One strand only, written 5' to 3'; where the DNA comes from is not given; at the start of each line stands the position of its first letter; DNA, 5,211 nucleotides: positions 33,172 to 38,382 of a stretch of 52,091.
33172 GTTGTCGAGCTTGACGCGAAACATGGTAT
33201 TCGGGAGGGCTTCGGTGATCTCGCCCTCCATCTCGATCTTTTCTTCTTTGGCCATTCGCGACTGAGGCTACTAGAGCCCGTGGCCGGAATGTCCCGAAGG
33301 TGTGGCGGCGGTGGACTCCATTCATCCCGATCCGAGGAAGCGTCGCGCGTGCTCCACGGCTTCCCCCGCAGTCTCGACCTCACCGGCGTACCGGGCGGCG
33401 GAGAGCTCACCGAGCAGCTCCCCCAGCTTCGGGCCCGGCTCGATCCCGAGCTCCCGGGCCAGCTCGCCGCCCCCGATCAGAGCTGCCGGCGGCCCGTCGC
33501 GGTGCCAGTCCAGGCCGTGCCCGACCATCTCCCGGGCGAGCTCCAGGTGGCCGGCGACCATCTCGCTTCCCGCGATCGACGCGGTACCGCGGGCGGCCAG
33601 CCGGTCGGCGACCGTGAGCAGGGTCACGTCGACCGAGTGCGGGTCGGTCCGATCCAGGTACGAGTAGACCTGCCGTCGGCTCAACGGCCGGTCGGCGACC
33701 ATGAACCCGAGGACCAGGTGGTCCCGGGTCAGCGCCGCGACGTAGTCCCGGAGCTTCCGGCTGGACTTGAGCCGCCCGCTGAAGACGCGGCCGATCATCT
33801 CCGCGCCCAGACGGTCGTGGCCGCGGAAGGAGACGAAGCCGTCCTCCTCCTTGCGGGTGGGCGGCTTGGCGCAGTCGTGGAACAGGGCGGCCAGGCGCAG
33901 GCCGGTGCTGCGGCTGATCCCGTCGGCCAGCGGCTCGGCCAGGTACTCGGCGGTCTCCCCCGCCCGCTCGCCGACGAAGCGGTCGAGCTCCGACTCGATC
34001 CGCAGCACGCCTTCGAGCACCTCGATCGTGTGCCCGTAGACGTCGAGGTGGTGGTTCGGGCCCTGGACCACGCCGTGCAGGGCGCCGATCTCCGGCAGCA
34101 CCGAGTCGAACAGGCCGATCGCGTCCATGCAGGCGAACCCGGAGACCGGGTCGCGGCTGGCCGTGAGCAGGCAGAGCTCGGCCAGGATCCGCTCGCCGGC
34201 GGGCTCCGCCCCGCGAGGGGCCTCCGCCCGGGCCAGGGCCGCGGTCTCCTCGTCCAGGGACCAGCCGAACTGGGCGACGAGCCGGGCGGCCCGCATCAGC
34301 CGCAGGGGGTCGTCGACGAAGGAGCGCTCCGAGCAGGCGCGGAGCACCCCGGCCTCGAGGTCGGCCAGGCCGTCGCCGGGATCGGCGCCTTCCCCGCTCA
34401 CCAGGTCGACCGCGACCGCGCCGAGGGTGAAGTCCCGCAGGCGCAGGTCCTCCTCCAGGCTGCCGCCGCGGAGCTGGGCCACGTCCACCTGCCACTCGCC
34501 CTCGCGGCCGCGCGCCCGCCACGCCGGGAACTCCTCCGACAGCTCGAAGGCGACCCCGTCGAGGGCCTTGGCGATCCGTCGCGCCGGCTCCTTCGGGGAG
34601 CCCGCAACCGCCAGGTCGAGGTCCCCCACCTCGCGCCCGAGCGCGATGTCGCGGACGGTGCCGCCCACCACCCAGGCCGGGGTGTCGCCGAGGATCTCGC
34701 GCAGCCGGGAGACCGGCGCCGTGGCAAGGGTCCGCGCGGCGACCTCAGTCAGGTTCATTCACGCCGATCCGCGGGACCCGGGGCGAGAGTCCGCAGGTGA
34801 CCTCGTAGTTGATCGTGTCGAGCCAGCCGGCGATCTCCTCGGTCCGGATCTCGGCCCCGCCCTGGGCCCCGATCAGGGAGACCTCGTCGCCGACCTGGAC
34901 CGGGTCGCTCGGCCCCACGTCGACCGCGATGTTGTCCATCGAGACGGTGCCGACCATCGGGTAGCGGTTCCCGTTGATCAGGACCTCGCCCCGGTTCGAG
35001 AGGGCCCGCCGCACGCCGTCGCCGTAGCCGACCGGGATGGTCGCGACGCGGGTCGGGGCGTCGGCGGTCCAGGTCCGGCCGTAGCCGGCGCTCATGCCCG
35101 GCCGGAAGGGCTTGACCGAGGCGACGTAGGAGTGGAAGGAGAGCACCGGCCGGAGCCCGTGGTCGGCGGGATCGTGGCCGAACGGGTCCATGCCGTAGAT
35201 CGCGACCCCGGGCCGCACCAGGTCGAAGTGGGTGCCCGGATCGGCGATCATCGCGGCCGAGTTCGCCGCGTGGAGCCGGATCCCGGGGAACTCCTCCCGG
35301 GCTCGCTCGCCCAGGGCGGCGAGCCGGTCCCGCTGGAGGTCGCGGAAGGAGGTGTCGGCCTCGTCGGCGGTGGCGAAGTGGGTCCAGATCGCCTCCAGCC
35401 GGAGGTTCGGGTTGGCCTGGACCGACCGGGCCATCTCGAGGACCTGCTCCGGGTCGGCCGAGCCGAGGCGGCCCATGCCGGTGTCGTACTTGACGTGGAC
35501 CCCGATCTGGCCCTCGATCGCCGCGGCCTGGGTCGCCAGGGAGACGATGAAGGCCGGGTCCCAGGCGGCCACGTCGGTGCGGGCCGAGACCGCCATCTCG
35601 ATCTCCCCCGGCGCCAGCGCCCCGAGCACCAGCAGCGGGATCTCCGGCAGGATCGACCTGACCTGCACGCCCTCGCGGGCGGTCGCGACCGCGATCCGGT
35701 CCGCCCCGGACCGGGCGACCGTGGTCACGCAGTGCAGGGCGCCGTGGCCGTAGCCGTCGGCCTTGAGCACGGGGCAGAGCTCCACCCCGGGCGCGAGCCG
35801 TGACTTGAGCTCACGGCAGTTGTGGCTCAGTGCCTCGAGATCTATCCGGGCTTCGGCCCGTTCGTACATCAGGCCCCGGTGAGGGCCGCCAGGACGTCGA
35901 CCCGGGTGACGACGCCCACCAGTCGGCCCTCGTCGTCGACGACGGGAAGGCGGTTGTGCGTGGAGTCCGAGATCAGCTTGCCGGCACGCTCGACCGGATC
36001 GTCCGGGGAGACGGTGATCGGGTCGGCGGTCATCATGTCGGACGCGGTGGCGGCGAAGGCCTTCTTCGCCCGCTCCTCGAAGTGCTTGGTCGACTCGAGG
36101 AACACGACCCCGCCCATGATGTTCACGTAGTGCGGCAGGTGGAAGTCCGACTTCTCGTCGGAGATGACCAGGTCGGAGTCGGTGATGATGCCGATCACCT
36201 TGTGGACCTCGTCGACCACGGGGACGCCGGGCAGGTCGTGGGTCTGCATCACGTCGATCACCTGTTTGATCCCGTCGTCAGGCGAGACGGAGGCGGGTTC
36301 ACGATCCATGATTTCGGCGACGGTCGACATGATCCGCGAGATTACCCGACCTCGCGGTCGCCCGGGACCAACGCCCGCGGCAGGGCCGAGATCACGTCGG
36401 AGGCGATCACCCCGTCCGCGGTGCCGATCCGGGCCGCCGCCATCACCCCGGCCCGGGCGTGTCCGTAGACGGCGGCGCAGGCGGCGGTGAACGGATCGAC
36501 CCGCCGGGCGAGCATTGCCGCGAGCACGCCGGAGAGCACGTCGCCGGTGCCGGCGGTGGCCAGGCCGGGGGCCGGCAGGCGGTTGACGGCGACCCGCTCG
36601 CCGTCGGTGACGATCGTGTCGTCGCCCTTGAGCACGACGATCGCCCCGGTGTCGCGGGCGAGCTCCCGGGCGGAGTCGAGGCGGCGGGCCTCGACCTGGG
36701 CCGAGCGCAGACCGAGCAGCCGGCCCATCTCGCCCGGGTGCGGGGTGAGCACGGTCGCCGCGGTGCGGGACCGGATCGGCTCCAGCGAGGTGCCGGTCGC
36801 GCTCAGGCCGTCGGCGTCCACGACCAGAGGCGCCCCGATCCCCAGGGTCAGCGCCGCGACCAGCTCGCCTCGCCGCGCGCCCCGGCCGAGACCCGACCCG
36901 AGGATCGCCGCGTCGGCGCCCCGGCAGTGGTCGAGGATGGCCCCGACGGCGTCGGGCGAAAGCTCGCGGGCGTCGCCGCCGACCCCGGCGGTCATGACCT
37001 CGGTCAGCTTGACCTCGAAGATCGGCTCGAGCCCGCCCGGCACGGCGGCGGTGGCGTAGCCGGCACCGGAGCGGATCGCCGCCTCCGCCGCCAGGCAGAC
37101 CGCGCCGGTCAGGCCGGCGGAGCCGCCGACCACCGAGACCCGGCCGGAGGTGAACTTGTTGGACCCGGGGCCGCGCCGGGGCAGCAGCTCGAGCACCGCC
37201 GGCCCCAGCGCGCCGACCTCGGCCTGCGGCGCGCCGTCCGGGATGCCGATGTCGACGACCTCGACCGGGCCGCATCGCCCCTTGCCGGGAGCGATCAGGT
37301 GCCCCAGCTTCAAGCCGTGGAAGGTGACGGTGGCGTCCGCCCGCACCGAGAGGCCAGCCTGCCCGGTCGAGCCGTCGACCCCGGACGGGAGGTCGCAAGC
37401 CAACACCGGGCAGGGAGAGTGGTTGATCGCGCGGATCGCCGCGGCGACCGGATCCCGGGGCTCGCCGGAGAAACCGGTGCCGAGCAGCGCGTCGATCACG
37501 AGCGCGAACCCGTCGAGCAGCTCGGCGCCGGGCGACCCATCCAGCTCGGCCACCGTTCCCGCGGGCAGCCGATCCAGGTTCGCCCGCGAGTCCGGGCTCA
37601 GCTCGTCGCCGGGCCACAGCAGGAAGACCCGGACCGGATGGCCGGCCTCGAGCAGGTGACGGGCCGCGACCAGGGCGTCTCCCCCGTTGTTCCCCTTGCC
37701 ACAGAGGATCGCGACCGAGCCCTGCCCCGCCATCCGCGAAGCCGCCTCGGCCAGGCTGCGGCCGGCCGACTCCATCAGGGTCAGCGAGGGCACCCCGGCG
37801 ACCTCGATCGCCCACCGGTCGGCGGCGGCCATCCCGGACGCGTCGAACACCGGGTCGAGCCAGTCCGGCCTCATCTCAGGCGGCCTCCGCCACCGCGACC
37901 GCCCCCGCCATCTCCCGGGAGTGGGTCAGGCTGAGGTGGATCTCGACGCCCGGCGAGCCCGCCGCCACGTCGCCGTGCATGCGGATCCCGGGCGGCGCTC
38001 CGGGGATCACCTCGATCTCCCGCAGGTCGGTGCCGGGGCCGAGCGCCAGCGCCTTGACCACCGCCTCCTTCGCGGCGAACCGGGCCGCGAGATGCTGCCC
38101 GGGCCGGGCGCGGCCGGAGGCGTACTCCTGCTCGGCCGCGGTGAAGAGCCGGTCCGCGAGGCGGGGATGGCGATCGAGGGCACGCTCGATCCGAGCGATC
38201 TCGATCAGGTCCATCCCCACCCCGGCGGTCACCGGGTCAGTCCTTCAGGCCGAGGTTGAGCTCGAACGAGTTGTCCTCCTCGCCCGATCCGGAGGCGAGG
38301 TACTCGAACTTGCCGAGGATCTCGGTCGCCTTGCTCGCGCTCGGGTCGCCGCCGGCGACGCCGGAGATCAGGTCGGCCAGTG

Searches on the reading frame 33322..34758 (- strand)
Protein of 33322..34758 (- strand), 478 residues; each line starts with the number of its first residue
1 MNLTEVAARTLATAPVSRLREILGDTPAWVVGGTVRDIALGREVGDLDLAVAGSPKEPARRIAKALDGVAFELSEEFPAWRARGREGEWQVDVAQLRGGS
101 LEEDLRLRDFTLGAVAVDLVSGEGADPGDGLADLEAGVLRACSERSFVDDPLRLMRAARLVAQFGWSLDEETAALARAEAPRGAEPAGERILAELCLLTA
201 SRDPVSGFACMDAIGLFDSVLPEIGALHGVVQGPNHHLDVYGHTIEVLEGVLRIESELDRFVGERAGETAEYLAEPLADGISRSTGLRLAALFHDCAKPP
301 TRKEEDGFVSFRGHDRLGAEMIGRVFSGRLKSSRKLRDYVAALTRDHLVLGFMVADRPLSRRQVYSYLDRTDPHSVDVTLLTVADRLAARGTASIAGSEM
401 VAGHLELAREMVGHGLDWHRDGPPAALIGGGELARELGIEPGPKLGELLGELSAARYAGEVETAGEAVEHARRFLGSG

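Call 68: search_protein_families(library=pfam, proteins=[window:33322-34758:-], max_evalue=0.0001)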
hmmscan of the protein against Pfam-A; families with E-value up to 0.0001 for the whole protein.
window:33322-34758:- (478 aa): 3 families
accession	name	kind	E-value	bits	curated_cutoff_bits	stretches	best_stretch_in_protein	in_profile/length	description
PF01743.26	PolyA_pol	-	4.7e-15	56.5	23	1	28-140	1-126/126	Poly A polymerase head domain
PF01966.28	HD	-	1.6e-09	38.5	22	1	242-389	3-115/116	HD domain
PF12627.12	PolyA_pol_RNAbd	-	1.8e-05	24.8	22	1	167-224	3-60/64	Probable RNA and SrmB- binding site of polymerase A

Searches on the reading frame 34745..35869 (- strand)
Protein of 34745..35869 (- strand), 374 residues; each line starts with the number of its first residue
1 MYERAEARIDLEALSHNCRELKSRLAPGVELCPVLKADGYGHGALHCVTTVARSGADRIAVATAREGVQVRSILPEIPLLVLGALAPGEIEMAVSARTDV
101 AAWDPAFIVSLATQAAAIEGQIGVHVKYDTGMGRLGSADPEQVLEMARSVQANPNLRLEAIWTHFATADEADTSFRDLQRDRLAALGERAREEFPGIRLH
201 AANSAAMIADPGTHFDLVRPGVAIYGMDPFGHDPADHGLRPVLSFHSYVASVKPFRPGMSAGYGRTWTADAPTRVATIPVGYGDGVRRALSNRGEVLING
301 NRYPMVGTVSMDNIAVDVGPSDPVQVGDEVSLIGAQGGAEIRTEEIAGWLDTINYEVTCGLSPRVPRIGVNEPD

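Call 68: search_protein_families(library=pfam, proteins=[window:34745-35869:-], max_evalue=0.0001)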
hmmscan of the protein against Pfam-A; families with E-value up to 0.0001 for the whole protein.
window:34745-35869:- (374 aa): 2 families
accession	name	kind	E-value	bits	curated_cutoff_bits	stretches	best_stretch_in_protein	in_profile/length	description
PF01168.26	Ala_racemase_N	-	6.2e-59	199.8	24.1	1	9-229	1-220/220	Alanine racemase, N-terminal domain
PF00842.27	Ala_racemase_C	-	5.2e-45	152.6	25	1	242-368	1-126/127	Alanine racemase, C-terminal domain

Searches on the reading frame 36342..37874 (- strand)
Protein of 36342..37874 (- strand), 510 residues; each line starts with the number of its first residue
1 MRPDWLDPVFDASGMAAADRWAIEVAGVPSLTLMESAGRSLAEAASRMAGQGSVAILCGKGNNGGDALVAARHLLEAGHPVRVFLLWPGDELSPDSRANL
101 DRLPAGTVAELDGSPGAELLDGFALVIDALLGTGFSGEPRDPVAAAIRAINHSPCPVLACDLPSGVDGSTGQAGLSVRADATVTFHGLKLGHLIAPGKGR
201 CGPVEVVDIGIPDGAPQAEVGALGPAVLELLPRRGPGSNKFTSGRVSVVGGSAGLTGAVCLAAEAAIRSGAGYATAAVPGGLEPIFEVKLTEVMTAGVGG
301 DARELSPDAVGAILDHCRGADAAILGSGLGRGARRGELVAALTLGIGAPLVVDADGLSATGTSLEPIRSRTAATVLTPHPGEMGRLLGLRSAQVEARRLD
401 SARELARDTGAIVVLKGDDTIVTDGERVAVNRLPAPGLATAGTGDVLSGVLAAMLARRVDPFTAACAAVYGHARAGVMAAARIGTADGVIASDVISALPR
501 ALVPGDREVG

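Call 68: search_protein_families(library=pfam, proteins=[window:36342-37874:-], max_evalue=0.0001)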
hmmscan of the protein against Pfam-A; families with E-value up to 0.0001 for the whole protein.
window:36342-37874:- (510 aa): 4 families
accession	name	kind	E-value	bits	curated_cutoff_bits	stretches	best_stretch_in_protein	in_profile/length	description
PF03853.21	YjeF_N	-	1e-43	149.7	24.9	1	32-191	3-169/169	YjeF-related protein N-terminus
PF01256.23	Carb_kinase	-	2.5e-43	148.7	27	1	246-499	1-241/242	NAD(P)H-hydrate dehydratase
PF02110.20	HK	-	1.5e-07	31.5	27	1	385-498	127-241/247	Hydroxyethylthiazole kinase family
PF08543.17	Phos_pyr_kin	-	5.3e-06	26.4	27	1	371-468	118-224/246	Phosphomethylpyrimidine kinase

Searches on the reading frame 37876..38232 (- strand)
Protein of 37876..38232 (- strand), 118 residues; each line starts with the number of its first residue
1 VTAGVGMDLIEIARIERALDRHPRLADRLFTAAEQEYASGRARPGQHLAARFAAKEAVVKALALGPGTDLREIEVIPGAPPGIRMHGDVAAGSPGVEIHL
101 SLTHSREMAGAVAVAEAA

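Call 68: search_protein_families(library=pfam, proteins=[window:37876-38232:-], max_evalue=0.0001)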
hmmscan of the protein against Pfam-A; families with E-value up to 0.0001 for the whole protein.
window:37876-38232:- (118 aa): 1 family
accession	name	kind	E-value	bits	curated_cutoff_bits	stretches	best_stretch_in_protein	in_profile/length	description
PF01648.25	ACPS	-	1.3e-15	57.8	25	1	4-85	1-86/111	4'-phosphopantetheinyl transferase superfamily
